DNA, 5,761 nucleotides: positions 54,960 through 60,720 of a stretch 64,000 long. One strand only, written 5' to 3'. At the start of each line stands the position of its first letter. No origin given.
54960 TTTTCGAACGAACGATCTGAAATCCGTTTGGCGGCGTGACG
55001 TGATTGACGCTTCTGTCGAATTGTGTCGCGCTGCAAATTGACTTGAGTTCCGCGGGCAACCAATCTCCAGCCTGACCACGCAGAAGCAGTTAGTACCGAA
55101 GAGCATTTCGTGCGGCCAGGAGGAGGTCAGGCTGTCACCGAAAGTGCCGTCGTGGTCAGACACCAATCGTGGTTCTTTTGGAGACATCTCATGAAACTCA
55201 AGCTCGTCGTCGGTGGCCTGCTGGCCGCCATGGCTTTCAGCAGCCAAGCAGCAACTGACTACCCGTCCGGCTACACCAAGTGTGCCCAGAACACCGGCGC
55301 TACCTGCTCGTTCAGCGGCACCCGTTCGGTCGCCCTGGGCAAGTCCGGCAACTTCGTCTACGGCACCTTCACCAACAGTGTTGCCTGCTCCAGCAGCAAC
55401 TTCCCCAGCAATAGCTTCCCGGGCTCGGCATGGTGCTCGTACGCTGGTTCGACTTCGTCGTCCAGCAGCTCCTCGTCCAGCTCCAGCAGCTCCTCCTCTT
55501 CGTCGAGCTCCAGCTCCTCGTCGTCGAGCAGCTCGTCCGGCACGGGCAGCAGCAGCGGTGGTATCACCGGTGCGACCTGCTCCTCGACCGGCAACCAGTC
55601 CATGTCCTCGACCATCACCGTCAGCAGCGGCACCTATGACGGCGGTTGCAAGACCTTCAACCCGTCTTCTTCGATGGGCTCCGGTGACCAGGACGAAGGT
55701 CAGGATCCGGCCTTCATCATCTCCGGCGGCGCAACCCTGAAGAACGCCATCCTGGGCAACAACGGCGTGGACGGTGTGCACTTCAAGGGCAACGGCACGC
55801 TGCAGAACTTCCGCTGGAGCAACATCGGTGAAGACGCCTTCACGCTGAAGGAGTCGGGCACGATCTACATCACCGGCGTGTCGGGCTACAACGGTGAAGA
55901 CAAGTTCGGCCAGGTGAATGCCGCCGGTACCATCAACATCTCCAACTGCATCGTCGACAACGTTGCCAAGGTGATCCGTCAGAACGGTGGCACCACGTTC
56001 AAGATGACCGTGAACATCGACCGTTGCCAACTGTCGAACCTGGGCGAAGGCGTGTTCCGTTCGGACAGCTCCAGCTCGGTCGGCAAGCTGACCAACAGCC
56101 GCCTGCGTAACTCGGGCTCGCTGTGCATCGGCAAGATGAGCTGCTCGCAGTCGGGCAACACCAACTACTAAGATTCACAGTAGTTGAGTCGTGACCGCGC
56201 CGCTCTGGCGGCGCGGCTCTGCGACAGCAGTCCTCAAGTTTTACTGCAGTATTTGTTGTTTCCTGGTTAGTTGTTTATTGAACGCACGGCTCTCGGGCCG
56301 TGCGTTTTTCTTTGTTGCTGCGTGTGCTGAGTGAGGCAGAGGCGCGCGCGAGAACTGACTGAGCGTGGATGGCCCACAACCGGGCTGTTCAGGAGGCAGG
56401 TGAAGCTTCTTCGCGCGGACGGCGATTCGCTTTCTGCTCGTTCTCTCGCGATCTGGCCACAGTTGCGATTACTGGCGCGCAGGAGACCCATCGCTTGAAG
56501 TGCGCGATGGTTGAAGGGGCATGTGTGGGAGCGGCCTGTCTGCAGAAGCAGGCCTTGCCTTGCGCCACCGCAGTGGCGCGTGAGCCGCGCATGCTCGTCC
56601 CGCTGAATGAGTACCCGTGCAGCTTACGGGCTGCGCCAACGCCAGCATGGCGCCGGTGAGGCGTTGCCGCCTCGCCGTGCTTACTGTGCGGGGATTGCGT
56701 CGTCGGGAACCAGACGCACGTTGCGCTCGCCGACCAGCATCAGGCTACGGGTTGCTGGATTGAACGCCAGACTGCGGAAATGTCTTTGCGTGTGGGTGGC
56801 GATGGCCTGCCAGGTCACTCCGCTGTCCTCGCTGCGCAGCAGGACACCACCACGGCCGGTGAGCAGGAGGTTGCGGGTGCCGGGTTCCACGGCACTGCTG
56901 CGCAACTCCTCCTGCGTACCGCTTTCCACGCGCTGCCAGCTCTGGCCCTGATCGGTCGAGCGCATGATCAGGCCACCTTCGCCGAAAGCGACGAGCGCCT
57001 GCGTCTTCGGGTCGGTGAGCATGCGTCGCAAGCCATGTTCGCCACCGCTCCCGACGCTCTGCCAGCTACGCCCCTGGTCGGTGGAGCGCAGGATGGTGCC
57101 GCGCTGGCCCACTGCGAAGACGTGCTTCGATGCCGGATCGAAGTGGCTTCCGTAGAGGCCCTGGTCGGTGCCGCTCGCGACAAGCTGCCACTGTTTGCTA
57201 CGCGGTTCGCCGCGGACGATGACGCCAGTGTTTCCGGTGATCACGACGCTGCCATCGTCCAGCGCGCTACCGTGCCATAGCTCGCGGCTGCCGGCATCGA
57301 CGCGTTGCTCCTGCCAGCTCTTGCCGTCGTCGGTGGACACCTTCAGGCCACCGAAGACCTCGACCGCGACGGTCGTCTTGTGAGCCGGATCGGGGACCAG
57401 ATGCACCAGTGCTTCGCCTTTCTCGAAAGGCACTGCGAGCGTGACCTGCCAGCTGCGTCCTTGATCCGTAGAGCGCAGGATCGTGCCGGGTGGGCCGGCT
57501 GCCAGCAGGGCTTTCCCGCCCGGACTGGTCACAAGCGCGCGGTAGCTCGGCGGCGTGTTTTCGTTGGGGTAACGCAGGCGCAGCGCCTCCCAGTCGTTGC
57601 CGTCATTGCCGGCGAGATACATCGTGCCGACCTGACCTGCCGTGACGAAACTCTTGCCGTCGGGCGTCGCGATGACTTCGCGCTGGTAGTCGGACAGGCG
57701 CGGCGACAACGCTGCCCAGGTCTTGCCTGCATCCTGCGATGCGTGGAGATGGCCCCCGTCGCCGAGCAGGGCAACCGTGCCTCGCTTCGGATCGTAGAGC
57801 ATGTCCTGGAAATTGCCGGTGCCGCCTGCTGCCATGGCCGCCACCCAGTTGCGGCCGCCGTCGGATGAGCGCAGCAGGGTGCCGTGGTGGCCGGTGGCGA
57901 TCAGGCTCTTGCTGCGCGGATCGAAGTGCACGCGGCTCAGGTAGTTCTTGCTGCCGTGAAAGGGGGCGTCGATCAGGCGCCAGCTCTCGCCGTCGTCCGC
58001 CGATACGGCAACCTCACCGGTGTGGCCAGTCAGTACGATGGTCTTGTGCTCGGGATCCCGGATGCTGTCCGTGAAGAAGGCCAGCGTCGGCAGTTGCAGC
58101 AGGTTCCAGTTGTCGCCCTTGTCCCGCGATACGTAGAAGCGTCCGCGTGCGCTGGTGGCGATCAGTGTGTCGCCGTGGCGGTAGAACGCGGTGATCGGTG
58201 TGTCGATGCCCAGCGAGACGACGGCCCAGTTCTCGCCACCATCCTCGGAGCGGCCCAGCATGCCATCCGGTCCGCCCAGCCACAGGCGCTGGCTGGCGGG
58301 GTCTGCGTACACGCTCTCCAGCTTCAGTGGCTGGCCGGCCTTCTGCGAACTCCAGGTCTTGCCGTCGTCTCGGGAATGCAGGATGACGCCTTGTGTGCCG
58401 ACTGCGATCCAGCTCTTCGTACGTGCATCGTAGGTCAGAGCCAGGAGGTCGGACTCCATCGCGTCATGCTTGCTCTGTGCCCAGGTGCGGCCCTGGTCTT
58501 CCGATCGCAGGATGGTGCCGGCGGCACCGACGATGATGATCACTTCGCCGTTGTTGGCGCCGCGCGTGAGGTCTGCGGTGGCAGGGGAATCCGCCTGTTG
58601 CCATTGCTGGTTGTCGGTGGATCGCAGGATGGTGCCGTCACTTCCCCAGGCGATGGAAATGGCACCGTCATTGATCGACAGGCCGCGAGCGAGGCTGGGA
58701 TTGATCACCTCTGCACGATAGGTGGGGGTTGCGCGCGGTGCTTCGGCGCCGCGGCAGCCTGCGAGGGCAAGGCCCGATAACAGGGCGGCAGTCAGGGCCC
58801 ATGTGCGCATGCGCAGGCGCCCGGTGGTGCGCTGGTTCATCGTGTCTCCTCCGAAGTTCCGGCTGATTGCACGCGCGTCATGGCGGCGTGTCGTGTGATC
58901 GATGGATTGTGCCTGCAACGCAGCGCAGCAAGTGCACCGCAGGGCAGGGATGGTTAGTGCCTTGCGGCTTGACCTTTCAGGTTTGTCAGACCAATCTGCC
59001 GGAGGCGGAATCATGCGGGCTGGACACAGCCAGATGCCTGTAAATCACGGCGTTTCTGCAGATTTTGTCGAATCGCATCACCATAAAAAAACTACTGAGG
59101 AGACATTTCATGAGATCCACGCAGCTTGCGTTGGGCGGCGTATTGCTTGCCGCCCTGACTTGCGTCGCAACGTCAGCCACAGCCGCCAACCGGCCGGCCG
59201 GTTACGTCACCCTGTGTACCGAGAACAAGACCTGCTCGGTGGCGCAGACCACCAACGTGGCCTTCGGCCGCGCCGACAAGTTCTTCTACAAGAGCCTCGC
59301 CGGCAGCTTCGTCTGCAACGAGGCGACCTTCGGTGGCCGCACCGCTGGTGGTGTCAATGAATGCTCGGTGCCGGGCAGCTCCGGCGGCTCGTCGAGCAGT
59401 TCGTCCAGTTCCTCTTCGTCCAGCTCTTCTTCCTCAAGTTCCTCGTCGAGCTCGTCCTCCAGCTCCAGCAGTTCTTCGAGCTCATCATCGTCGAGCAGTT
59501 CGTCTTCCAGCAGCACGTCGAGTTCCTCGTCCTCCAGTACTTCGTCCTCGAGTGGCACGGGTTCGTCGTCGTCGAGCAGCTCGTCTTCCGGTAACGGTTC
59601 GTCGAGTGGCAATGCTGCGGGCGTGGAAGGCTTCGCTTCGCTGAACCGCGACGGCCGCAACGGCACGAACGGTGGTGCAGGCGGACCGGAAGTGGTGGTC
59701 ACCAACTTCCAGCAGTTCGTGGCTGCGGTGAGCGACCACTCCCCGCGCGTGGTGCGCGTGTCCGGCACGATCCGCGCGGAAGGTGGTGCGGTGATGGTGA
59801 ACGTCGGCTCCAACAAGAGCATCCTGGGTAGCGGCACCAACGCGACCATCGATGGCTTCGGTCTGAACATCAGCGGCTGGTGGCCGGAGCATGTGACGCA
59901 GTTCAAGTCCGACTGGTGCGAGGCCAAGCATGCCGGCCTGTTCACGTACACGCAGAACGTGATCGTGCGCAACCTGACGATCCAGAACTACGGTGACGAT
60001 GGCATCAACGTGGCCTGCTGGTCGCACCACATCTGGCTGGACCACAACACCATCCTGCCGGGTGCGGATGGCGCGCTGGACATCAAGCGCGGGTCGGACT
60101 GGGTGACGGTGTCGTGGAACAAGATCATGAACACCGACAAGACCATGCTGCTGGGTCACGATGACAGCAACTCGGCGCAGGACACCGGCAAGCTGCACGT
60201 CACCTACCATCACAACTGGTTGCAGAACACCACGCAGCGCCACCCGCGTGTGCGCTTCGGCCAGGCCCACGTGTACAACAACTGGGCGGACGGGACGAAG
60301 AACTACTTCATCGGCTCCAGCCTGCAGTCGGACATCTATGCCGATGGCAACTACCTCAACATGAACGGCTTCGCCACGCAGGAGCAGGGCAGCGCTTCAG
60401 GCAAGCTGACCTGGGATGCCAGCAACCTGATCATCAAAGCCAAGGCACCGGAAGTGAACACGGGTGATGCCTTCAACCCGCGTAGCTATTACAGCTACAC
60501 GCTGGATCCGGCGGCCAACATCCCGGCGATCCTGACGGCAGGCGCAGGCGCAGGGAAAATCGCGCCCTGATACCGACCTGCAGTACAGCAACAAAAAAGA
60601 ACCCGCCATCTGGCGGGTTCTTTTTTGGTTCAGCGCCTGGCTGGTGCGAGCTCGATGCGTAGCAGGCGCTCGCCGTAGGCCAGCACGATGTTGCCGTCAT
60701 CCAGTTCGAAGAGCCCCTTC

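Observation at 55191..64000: Secreted pectate lyases interleaved with paired giant Asp-box beta-propeller proteins: candidate undescribed pectin-degradation system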

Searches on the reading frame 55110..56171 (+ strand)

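Call 3: search_protein_families(library=pfam, proteins=[window:55110-56171:+], max_evalue=0.01)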
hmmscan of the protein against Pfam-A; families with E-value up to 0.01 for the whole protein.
window:55110-56171:+ (353 aa): 1 family
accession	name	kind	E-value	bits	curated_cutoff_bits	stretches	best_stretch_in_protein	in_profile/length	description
PF03211.19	Pectate_lyase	-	2e-41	142.3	25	1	156-334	4-188/202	Pectate lyase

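Call 8: search_protein_families(library=ncbifam, proteins=[window:55110-56171:+], max_evalue=0.01)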
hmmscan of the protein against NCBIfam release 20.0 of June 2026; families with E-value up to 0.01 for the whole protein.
window:55110-56171:+ (353 aa): 0 families

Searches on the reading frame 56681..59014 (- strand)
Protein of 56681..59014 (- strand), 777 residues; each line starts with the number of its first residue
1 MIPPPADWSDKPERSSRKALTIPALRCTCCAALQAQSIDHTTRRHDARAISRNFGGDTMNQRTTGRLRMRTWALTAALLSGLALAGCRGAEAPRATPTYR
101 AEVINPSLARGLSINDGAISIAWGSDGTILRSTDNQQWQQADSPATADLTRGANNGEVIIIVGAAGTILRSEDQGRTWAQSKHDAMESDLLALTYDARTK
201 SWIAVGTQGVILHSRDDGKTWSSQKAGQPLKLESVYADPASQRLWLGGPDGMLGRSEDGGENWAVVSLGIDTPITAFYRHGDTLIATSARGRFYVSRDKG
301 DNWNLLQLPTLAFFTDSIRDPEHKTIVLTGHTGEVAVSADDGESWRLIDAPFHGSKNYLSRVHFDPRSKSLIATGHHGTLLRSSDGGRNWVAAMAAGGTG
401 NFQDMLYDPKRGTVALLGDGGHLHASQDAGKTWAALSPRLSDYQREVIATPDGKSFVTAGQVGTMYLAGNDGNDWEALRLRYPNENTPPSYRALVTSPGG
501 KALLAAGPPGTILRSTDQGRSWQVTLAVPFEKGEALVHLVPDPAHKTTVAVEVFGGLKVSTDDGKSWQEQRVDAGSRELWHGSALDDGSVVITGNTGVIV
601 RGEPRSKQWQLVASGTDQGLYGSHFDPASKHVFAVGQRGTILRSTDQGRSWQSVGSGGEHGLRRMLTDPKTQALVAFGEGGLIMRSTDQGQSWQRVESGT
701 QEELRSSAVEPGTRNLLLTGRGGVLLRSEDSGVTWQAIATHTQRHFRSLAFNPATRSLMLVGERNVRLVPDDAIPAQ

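Call 3: search_protein_families(library=pfam, proteins=[window:56681-59014:-], max_evalue=0.01)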
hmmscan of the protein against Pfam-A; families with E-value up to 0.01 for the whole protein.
window:56681-59014:- (777 aa): 6 families
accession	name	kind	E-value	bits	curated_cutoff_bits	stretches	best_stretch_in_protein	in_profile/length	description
PF15902.12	Sortilin-Vps10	-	2.2e-38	132.7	33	6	292-392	2-111/446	Sortilin, neurotensin receptor 3,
PF14870.12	PSII_BNR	-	5.9e-36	124.7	27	3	135-423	6-299/303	Photosynthesis system II assembly factor YCF48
PF02012.26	BNR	-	6.4e-22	74.3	27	0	685-695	2-12/12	BNR/Asp-box repeat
PF19755.4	DUF6242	-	2.1e-13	51.1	29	0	129-178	167-217/217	Domain of unknown function (DUF6242)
PF24316.1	Tli3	-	1.4e-09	38.8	27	0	187-226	61-101/129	T6SS Tli3 immunity protein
PF13810.12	DUF4185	-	0.0028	17.4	39.5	0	683-709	129-155/309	Domain of unknown function (DUF4185)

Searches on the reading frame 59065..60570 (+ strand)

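Call 3: search_protein_families(library=pfam, proteins=[window:59065-60570:+], max_evalue=0.01)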
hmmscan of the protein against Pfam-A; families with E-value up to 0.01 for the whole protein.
window:59065-60570:+ (501 aa): 1 family
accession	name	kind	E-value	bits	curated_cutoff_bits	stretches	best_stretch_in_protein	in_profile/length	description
PF00544.25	Pectate_lyase_4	-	2.3e-30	106.2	24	1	286-429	57-209/211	Pectate lyase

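Call 8: search_protein_families(library=ncbifam, proteins=[window:59065-60570:+], max_evalue=0.01)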
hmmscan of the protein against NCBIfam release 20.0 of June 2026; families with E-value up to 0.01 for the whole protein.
window:59065-60570:+ (501 aa): 0 families
